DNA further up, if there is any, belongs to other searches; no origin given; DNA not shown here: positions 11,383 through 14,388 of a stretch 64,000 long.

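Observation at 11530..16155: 1541-aa single-chain fusion of an AMP-forming acyl-CoA synthetase, a ~750-aa unknown module and a GNAT acetyltransferase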

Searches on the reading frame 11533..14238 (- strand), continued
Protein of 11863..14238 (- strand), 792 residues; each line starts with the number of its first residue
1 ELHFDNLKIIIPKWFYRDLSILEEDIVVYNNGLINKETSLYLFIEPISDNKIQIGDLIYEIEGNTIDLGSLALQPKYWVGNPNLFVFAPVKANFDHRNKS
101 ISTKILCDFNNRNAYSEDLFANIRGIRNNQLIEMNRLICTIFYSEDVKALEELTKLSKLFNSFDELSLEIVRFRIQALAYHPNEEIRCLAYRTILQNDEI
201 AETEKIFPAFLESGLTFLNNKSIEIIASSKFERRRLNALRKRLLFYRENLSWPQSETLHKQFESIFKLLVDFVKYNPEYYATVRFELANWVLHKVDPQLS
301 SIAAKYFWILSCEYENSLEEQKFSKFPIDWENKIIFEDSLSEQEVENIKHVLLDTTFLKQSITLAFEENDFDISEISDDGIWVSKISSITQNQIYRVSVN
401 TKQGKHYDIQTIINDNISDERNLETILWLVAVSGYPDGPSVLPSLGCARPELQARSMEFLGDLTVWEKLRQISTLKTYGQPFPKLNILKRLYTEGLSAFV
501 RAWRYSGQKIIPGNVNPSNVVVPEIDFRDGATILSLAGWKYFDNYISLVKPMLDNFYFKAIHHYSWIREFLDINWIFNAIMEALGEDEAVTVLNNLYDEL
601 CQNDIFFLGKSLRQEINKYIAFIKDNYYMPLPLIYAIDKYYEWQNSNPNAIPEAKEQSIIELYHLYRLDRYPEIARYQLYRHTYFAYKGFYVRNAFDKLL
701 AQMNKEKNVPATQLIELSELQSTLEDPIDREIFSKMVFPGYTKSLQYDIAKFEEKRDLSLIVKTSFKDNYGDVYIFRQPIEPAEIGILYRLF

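Call 67: fold_search(model_id=the predicted structure, library=pdb)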
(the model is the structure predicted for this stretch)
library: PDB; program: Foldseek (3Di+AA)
matches with E <= 10: 1740; with E <= 0.001: 23
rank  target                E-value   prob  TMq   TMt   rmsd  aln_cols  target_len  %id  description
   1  9mhh_B                9.4e-05  1.00  0.18  0.19  16.1       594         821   12  PI3KC3-C1 in complex with RAB1A. VPS34 kinase domain active conformation (released 2025-02-12)
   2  5dfz_C                1.3e-04  1.00  0.20  0.22  15.0       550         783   12  Structure of Vps34 complex II from S. cerevisiae. (released 2015-10-07)
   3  4rs2_B                1.7e-04  1.00  0.13  0.58   5.1       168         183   16  1.55 Angstrom Crystal Structure of GNAT Family N-acetyltransferase (YhbS) from Escherichia coli in Complex with CoA (released 2014-11-19)
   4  1m1d_A                2.3e-04  1.00  0.12  0.61   4.2       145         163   16  TETRAHYMENA GCN5 WITH BOUND BISUBSTRATE ANALOG INHIBITOR (released 2002-10-30)
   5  2r7h_A                3.0e-04  1.00  0.12  0.65   4.3       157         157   14  CRYSTAL STRUCTURE OF A putative acetyltransferase of the GNAT family (DDE_3044) FROM DESULFOVIBRIO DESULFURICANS SUBSP (released 2007-09-25)
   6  5isv_B                3.4e-04  1.00  0.11  0.59   3.7       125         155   17  Crystal structure of the ribosomal-protein-S18-alanine N-acetyltransferase from Escherichia coli (released 2016-04-13)
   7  9mhg_B                3.4e-04  0.99  0.18  0.19  17.4       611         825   11  Cryo EM reconstruction of PI3KC3-C1 in complex with Human RAB1A(Q70L), VPS34 kinase domain in the inactive conformatio (released 2025-02-12)
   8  3ihy_C                3.5e-04  1.00  0.19  0.28  15.1       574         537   10  Human PIK3C3 crystal structure (released 2009-10-13)
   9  9it0_A                4.0e-04  1.00  0.13  0.13   4.8       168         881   17  Liganded-state E.coli PatZ (released 2025-06-04)
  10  9e4v                  4.6e-04  1.00  0.22  0.33  15.8       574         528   11  The structure of human vacuolar protein sorting 34 catalytic domain bound to MES (released 2024-11-06)
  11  3d8p_A                4.8e-04  1.00  0.13  0.64   3.5       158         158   17  Crystal structure of acetyltransferase of GNAT family (NP_373092.1) from STAPHYLOCOCCUS AUREUS MU50 at 2.20 A resoluti (released 2008-10-28)
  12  5isv_A                5.0e-04  1.00  0.11  0.57   3.7       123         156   18  Crystal structure of the ribosomal-protein-S18-alanine N-acetyltransferase from Escherichia coli (released 2016-04-13)
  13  5h86                  6.0e-04  1.00  0.12  0.58   3.5       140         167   18  Human Gcn5 bound to butyryl-CoA (released 2016-03-23)
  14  4nsq_A                6.5e-04  1.00  0.12  0.63   4.3       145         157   17  Crystal structure of PCAF (released 2014-03-05)
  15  5c82                  6.8e-04  1.00  0.09  0.42  15.9       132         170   18  Crystal structure of Nourseothricin acetyltransferase (released 2016-06-29)
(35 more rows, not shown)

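Call 69: search_protein_families(library=ncbifam, proteins=[L030:2347-3693:-, L030:3705-5963:-, L030:10722-11987:+, L009:4616-5896:-], max_evalue=1e-20)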
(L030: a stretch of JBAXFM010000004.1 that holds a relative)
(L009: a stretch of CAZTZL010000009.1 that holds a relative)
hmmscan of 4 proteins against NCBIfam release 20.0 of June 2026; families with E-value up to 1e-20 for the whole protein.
L030:2347-3693:- (448 aa): 17 families
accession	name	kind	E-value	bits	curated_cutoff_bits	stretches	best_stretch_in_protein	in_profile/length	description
NF010635.0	PRK14032.1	subfamily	8e-197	654.2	426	1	6-448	6-448/448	citrate synthase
TIGR01800.1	cit_synth_II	subfamily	2.8e-93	312.6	421.3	1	65-448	19-368/368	2-methylcitrate synthase/citrate synthase II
NF010638.0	PRK14035.1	equivalog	1.6e-81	274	572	1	64-448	21-372/372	citrate synthase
NF041301.1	Cit_synth_Halo_CitZ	equivalog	5.2e-77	259.4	550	1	62-448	22-379/379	citrate synthase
NF010639.0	PRK14036.1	equivalog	2.2e-76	257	502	1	63-448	24-378/379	citrate synthase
NF010637.0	PRK14034.1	equivalog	4.2e-76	256.3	594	1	61-448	17-371/372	citrate synthase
NF009006.1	PRK12351.1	equivalog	6.2e-72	242.1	550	1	67-448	28-376/376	bifunctional 2-methylcitrate synthase/citrate synthase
NF010636.0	PRK14033.1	equivalog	4.8e-68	229.7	479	1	49-443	14-372/376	bifunctional 2-methylcitrate synthase/citrate synthase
NF041157.1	Cit_synThplmales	equivalog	3e-64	217.5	590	1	64-448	23-376/377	citrate synthase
NF004126.0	PRK05614.1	equivalog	1.8e-63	214.5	505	1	65-447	65-429/430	citrate synthase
NF009004.0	PRK12349.1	equivalog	3.5e-61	207.1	508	1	52-436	14-364/372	citrate synthase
NF010640.0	PRK14037.1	subfamily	5.4e-57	193.4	504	1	62-448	21-377/377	citrate synthase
TIGR01798.1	cit_synth_I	equivalog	7.3e-53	179.7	485.15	1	64-432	51-401/412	citrate synthase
NF009005.0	PRK12350.1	subfamily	2.9e-49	168.2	332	1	66-440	25-352/366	citrate synthase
NF007128.0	PRK09569.1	subfamily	3.2e-45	154.5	344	1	63-442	56-430/437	citrate (Si)-synthase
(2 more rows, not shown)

L030:3705-5963:- (752 aa): 17 families
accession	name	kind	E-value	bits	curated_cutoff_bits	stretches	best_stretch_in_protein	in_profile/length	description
TIGR01340.1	aconitase_mito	equivalog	0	1094.2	825.35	1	12-749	1-745/745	aconitate hydratase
NF005558.0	PRK07229.1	equivalog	6.1e-260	864.3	612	1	29-750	2-642/647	aconitate hydratase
TIGR01342.1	acon_putative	hypoth_equivalog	8.9e-120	400.8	719.15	1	31-750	1-646/655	putative aconitate hydratase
NF006757.0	PRK09277.1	subfamily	3.9e-91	306.1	686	2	14-499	35-579/888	aconitate hydratase AcnA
NF009520.0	PRK12881.1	subfamily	1.5e-88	297.5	905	2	13-499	32-580/893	aconitate hydratase AcnA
TIGR01341.1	aconitase_1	equivalog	7.4e-74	248.9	945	1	95-341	111-376/876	aconitate hydratase AcnA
NF001614.1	PRK00402.1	subfamily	4.3e-68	229.9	385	1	31-479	2-411/415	aconitase/3-isopropylmalate dehydratase large subunit family protein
TIGR02333.1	2met_isocit_dHY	equivalog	1.7e-62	211.5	1419.85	1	127-500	157-557/858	Fe/S-dependent 2-methylisocitrate dehydratase AcnD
TIGR01343.1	hacA_fam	subfamily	5.3e-62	209.7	385.7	1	55-479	19-408/412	homoaconitate hydratase family protein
TIGR02086.1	IPMI_arch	subfamily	2.9e-60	204.1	410.15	1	55-479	20-406/411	3-isopropylmalate dehydratase/homoaconitate hydratase family large subunit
NF009116.0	PRK12466.1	subfamily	5.3e-56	190.1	531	1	61-337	29-305/472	3-isopropylmalate dehydratase large subunit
NF004016.0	PRK05478.1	subfamily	3.5e-53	180.8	510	1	62-337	29-303/468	3-isopropylmalate dehydratase large subunit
TIGR02083.1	LEU2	equivalog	1.2e-48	166.2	610.65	1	52-479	18-413/419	3-isopropylmalate dehydratase large subunit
TIGR00139.1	h_aconitase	equivalog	1.1e-47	162.9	529.9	1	30-493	2-463/709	homoaconitase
NF040615.1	HacA_Meth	equivalog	5.3e-47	160.5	550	1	128-477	84-413/419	homoaconitase large subunit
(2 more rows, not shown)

L030:10722-11987:+ (421 aa): 16 families
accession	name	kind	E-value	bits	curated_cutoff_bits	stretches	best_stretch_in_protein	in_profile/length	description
NF005425.0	PRK07006.1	equivalog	3.1e-227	754.2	490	1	2-421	10-416/416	NADP-dependent isocitrate dehydrogenase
TIGR00183.1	prok_nadp_idh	equivalog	6.9e-214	710.3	567.3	1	2-421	10-416/417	isocitrate dehydrogenase (NADP(+))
NF005610.0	PRK07362.1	equivalog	2.3e-164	547.6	585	2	2-249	12-268/474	NADP-dependent isocitrate dehydrogenase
NF005036.0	PRK06451.1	equivalog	9.2e-137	456.1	484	1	2-420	7-407/412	NADP-dependent isocitrate dehydrogenase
NF006673.0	PRK09222.1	equivalog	8.9e-74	249.2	509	2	234-421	157-341/482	NADP-dependent isocitrate dehydrogenase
NF006529.0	PRK08997.1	equivalog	3.9e-70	236.4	510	2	21-231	6-185/335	isocitrate dehydrogenase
TIGR02088.1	LEU3_arch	subfamily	6.7e-66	222.7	409.8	2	271-398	185-310/324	isopropylmalate/isohomocitrate dehydrogenases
TIGR02924.1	ICDH_alpha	equivalog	6.1e-57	193.7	561.35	2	23-239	5-190/473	isocitrate dehydrogenase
NF040626.1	AksF2_Meth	equivalog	5.6e-56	190.2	540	1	263-395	179-309/333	homoisocitrate dehydrogenase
NF002898.0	PRK03437.1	equivalog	7e-50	170.2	393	2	278-414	211-338/347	3-isopropylmalate dehydrogenase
NF040619.1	AksF_Meth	equivalog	2.3e-49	168.3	500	1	277-398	211-330/343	homoisocitrate dehydrogenase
TIGR00175.1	mito_nad_idh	equivalog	2.9e-49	168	432.4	1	272-420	191-333/334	isocitrate dehydrogenase (NAD(+))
TIGR02089.1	TTC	equivalog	6e-39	133.9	470.4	1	267-398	203-335/352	tartrate dehydrogenase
NF040855.1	iso_homocit_dh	equivalog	4e-38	131.6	680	0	263-399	176-303/345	isocitrate--homoisocitrate dehydrogenase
NF006048.0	PRK08194.1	equivalog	3.5e-36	125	501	1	278-397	211-331/352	tartrate dehydrogenase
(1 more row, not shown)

L009:4616-5896:- (426 aa): 15 families
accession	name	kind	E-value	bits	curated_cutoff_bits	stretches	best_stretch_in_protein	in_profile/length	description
NF007128.0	PRK09569.1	subfamily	1.5e-166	554.4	344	1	4-424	3-432/437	citrate (Si)-synthase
TIGR01793.1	cit_synth_euk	equivalog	9.8e-151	502.3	619.75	1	3-418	3-426/427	citrate (Si)-synthase, eukaryotic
TIGR01800.1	cit_synth_II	subfamily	2.8e-49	167.8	421.3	1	42-402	2-342/368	2-methylcitrate synthase/citrate synthase II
NF041301.1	Cit_synth_Halo_CitZ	equivalog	1.3e-47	162.6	550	1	42-399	8-350/379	citrate synthase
NF010639.0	PRK14036.1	equivalog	2.1e-44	151.8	502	1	41-396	8-346/379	citrate synthase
NF010636.0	PRK14033.1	equivalog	5.5e-44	150.5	479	1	39-399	9-349/376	bifunctional 2-methylcitrate synthase/citrate synthase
NF004126.0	PRK05614.1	equivalog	3.1e-42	144.5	505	1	54-414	60-415/430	citrate synthase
NF041157.1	Cit_synThplmales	equivalog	1.3e-41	142.9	590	1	55-400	20-347/377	citrate synthase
NF010638.0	PRK14035.1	equivalog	3.6e-39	134.6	572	1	44-399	9-343/372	citrate synthase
NF010637.0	PRK14034.1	equivalog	1.3e-38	133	594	1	44-398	8-341/372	citrate synthase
TIGR01798.1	cit_synth_I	equivalog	2.6e-37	128.5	485.15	1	53-413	46-402/412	citrate synthase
NF010635.0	PRK14032.1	subfamily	5.2e-37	127.4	426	1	56-395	62-415/448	citrate synthase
NF009006.1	PRK12351.1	equivalog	3.4e-34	117.9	550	1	57-402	25-350/376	bifunctional 2-methylcitrate synthase/citrate synthase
NF010640.0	PRK14037.1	subfamily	2.2e-33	115.7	504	1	50-399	15-347/377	citrate synthase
NF009004.0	PRK12349.1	equivalog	6.5e-33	114.1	508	1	41-402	9-350/372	citrate synthase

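Call 90: search_protein_families(library=ncbifam, proteins=[window:12019-14238:-], max_evalue=1)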
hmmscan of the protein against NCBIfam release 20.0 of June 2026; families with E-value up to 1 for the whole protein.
window:12019-14238:- (740 aa): 0 families
